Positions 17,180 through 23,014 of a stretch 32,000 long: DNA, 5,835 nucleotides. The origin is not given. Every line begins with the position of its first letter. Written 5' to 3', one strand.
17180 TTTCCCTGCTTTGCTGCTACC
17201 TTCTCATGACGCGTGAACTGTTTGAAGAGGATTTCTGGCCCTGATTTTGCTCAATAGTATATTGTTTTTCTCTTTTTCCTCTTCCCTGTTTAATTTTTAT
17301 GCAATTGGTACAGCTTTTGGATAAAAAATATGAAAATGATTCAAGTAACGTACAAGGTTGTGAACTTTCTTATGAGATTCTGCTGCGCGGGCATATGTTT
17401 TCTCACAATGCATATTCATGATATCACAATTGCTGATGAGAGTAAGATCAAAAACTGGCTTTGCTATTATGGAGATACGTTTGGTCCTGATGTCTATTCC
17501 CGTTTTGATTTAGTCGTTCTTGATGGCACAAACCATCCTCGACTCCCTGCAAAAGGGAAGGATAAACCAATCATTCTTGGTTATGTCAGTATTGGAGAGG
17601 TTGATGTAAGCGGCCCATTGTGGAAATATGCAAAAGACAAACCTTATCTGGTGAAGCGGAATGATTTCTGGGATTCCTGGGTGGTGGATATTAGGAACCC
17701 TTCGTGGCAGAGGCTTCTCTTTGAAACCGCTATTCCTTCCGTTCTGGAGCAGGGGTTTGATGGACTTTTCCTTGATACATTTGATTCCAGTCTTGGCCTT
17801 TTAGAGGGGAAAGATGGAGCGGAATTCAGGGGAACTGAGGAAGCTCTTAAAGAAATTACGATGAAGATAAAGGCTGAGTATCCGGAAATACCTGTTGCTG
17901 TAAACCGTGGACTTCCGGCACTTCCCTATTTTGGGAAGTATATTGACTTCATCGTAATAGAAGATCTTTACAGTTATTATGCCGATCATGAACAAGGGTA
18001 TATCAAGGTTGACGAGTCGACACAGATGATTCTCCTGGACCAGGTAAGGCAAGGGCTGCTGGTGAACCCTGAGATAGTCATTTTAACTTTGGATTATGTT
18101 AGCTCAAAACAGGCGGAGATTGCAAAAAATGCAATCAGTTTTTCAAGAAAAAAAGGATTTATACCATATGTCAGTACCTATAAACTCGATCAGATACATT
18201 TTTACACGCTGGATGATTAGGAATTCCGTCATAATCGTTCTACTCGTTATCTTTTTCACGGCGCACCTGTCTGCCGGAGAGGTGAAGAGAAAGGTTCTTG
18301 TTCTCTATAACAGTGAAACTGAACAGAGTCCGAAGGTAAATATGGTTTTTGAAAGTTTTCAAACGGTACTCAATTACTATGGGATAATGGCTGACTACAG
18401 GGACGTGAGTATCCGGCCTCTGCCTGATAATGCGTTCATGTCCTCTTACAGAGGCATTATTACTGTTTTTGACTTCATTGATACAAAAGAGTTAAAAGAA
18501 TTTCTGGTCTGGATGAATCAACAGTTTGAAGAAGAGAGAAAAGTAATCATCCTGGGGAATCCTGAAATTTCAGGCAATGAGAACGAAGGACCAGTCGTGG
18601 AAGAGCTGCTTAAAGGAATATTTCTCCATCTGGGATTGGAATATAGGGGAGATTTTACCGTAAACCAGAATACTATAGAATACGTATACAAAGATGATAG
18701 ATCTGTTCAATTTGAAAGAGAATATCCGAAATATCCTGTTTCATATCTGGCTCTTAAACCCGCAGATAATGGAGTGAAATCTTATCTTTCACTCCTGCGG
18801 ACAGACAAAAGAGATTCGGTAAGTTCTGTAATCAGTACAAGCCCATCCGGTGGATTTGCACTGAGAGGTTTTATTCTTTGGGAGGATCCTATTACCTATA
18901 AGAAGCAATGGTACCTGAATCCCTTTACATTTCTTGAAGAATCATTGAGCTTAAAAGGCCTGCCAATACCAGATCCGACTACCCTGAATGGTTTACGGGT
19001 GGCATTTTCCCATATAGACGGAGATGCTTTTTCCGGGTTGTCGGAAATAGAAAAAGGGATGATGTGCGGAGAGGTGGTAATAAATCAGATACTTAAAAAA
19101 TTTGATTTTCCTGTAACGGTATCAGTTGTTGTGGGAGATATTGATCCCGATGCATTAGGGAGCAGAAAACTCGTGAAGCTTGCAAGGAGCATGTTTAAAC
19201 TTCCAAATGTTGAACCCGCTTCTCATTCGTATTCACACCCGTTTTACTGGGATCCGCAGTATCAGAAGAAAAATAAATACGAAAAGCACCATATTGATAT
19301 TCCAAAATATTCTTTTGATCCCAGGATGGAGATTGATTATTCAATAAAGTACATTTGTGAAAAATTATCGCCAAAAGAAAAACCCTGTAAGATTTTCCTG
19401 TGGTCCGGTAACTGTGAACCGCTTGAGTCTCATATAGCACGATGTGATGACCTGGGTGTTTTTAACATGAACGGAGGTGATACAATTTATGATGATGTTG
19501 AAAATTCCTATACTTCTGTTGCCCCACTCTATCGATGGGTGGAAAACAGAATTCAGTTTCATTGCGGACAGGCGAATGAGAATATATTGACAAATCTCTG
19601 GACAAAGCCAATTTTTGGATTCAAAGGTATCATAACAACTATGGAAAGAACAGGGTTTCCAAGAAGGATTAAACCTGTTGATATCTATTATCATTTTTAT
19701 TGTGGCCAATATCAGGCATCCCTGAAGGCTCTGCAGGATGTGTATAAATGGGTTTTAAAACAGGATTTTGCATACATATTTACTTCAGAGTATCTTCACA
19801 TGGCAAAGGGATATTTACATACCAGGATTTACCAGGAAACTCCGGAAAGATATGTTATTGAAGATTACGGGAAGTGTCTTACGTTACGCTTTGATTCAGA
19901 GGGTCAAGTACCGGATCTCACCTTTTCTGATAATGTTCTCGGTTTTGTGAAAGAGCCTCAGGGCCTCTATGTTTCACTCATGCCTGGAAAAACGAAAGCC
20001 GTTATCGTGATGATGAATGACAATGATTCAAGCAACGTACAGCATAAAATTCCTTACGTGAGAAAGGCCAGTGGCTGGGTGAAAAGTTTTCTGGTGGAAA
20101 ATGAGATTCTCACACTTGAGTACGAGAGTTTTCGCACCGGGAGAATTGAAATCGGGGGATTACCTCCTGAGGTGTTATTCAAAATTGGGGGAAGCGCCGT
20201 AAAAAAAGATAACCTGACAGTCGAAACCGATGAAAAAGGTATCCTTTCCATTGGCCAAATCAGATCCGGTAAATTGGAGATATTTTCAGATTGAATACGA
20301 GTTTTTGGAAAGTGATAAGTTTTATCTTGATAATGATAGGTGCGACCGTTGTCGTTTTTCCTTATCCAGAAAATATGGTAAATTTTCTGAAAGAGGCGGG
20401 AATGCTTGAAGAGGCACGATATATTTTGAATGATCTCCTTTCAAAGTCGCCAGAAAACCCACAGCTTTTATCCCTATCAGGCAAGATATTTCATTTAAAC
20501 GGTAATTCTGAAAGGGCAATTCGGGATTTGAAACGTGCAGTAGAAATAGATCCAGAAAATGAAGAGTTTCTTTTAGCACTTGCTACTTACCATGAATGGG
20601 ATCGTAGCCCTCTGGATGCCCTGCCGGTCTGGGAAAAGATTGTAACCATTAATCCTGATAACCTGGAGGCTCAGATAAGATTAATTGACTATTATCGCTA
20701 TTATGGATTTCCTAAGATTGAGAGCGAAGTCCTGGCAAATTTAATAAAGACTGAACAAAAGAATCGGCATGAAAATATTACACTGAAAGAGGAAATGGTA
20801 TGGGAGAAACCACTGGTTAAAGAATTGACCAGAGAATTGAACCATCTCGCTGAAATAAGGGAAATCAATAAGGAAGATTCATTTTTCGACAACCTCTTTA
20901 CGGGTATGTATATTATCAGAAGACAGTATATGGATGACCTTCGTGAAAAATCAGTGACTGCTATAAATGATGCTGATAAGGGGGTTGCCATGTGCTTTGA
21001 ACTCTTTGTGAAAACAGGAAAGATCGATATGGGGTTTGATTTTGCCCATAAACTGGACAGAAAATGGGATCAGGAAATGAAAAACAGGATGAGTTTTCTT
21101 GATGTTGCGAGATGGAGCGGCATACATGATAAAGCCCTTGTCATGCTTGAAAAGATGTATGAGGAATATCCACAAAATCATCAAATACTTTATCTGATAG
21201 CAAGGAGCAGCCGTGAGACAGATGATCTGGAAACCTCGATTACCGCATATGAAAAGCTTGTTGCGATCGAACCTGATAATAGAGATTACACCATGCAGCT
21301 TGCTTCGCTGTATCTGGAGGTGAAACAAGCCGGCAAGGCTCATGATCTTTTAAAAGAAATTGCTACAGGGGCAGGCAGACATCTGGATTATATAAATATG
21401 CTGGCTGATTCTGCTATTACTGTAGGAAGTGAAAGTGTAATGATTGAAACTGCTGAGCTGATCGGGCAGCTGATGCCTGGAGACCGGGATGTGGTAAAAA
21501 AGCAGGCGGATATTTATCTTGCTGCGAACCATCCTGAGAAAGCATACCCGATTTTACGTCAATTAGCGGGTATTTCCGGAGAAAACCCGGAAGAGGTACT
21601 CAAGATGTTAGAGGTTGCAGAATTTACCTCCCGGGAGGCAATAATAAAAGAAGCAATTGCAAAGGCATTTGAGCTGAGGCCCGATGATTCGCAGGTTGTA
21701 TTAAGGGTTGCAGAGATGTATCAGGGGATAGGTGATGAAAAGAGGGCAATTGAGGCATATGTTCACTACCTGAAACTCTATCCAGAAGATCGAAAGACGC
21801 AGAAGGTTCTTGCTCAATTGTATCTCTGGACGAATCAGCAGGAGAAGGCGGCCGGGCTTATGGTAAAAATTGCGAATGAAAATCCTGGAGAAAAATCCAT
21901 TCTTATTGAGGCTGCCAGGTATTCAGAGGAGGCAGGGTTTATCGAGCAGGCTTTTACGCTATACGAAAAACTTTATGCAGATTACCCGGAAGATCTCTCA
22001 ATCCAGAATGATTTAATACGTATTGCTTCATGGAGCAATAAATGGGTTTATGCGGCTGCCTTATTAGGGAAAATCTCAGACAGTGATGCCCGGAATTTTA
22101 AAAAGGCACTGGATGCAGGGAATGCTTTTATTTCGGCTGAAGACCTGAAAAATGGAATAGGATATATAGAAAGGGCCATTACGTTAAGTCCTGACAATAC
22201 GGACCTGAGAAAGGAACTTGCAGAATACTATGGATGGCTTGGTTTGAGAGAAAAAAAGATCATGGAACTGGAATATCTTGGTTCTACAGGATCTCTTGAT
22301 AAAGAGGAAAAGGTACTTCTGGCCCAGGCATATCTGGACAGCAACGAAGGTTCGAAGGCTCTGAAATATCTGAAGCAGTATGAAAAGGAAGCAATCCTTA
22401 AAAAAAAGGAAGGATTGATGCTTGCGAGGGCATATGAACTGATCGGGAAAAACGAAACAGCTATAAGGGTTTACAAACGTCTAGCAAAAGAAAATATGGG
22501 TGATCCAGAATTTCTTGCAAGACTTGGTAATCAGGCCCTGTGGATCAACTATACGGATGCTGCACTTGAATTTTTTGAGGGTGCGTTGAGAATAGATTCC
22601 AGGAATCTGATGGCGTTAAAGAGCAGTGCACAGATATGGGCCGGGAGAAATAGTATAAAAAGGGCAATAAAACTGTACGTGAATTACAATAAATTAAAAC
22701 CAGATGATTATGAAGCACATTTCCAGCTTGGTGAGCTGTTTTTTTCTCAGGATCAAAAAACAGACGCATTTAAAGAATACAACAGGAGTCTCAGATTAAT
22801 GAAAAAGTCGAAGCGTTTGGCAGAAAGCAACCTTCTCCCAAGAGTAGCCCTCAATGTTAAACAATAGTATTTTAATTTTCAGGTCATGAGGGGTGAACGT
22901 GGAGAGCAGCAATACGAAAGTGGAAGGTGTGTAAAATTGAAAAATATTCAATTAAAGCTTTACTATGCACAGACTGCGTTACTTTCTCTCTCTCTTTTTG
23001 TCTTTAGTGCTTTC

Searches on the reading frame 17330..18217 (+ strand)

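Call 5: search_protein_families(library=pfam, proteins=[window:17330-18217:+], max_evalue=0.01)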
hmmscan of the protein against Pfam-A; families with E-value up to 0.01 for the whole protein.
window:17330-18217:+ (296 aa): 1 family
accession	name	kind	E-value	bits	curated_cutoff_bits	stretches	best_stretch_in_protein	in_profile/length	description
PF03537.19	Glyco_hydro_114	-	4.5e-14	52.7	27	1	59-287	17-228/231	Glycoside-hydrolase family GH114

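Call 6: search_protein_families(library=ncbifam, proteins=[window:17330-18217:+], max_evalue=0.01)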
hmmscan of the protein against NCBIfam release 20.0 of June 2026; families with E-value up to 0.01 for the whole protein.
window:17330-18217:+ (296 aa): 1 family
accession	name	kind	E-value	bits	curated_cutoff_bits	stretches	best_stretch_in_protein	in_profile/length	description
TIGR01370.1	TIGR01370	hypoth_equivalog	1e-09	37.9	181.25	1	80-289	95-310/315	MJ1477/TM1410 family putative glycoside hydrolase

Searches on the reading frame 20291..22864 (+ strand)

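Call 5: search_protein_families(library=pfam, proteins=[window:20291-22864:+], max_evalue=0.01)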
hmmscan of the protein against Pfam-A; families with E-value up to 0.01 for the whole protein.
window:20291-22864:+ (858 aa): 26 families (the best 25 are shown)
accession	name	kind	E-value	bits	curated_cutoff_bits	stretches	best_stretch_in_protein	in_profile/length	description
PF13428.12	TPR_14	-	2.5e-38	127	23.5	1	709-746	5-42/44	Tetratricopeptide repeat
PF14559.12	TPR_19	-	1.9e-36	124.6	25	0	312-358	6-52/68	Tetratricopeptide repeat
PF23914.1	TPR_CcmH_CycH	-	5.1e-22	78.8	42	2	294-397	47-153/158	Cytochrome c-type biogenesis protein H TPR domain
PF07719.23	TPR_2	-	2.3e-18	65.2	27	0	59-90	3-34/34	Tetratricopeptide repeat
PF13174.12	TPR_6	-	2.2e-17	62.9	26.3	0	709-734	4-29/33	Tetratricopeptide repeat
PF13414.12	TPR_11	-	1.7e-16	60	26.8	1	64-99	1-37/42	TPR repeat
PF13181.12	TPR_8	-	2e-16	59.1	25.7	0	61-90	5-34/34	Tetratricopeptide repeat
PF13432.12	TPR_16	-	1e-15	58.2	32.7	0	786-835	17-59/65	Tetratricopeptide repeat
PF12895.13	ANAPC3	-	2.7e-15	56.8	27.2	1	312-376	4-67/82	Anaphase-promoting complex, cyclosome, subunit 3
PF13431.12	TPR_17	-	3.7e-14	52.2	24.4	0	48-77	4-33/34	Tetratricopeptide repeat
PF24575.1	TPR_Slam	-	4.7e-13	49.9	35.2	1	283-352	31-102/104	Surface lipoprotein assembly modifier, N-terminal TPR repeats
PF00515.34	TPR_1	-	7.4e-13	48.2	27.8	1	64-90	8-34/34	Tetratricopeptide repeat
PF13176.12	TPR_7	-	9.8e-11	41.3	27.9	1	710-740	4-36/36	Tetratricopeptide repeat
PF13371.12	TPR_9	-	7.6e-10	39.1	35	0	40-92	12-64/73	Tetratricopeptide repeat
PF13429.12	TPR_15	-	9.4e-10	38.8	26.2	0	682-758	191-267/280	Tetratricopeptide repeat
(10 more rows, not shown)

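Call 6: search_protein_families(library=ncbifam, proteins=[window:20291-22864:+], max_evalue=0.01)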
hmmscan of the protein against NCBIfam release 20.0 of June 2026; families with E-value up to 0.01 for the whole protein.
window:20291-22864:+ (858 aa): 24 families
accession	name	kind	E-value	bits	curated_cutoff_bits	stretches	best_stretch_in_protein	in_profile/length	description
TIGR02917.1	PEP_TPR_lipo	equivalog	4.4e-55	187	312.2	4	279-569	447-737/899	XrtA/PEP-CTERM system TPR-repeat protein PrsT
NF040959.1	MamA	equivalog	5.7e-33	114.1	200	5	276-359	50-133/204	magnetosome protein MamA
TIGR03939.1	PGA_TPR_OMP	equivalog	8.7e-21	73.8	366.65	3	255-370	45-159/800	poly-beta-1,6 N-acetyl-D-glucosamine export porin PgaA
NF052415.1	T3SS_chap_SctY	equivalog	3e-20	72.7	70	2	397-495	4-105/106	type III secretion apparatus assembly chaperone SctY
TIGR02521.1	type_IV_pilW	equivalog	1e-19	71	154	1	70-126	44-100/234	type IV pilus biogenesis/stability protein PilW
TIGR02552.1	LcrH_SycD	equivalog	5.1e-17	61.9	104.8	0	710-776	57-125/136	SycD/LcrH family type III secretion system chaperone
NF052400.1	M48_BAM_BepA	equivalog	6.8e-13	48.2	570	2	36-155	320-439/483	beta-barrel assembly-enhancing protease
NF040561.1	PrimPol_Msp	equivalog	1.3e-11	43.8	200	1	410-512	2-96/515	CRISPR-associated primase-polymerase type A1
NF033920.0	C39_PA2778_fam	equivalog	1.7e-11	44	150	0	279-356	172-249/255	PA2778 family cysteine peptidase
TIGR02795.1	tol_pal_ybgF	equivalog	2.1e-09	38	90.1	0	805-846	37-78/119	tol-pal system protein YbgF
NF008757.0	PRK11788.1-5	equivalog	3.8e-09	36.2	363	1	311-520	121-334/388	lipopolysaccharide assembly protein LapB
NF033758.1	gliding_GltE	equivalog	3.9e-09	36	225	2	449-523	102-176/411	adventurous gliding motility TPR repeat lipoprotein GltE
TIGR00540.1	TPR_hemY_coli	hypoth_equivalog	5.7e-09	35.2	142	1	270-361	268-356/385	heme biosynthesis-associated TPR protein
NF008520.0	PRK11447.1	equivalog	1.4e-08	33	858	0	275-379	585-685/1157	cellulose synthase complex outer membrane protein BcsC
NF047507.1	TPR_BatC_Lepto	exception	7.1e-07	28.9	175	0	475-518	104-147/214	TPR repeat-containing protein BatC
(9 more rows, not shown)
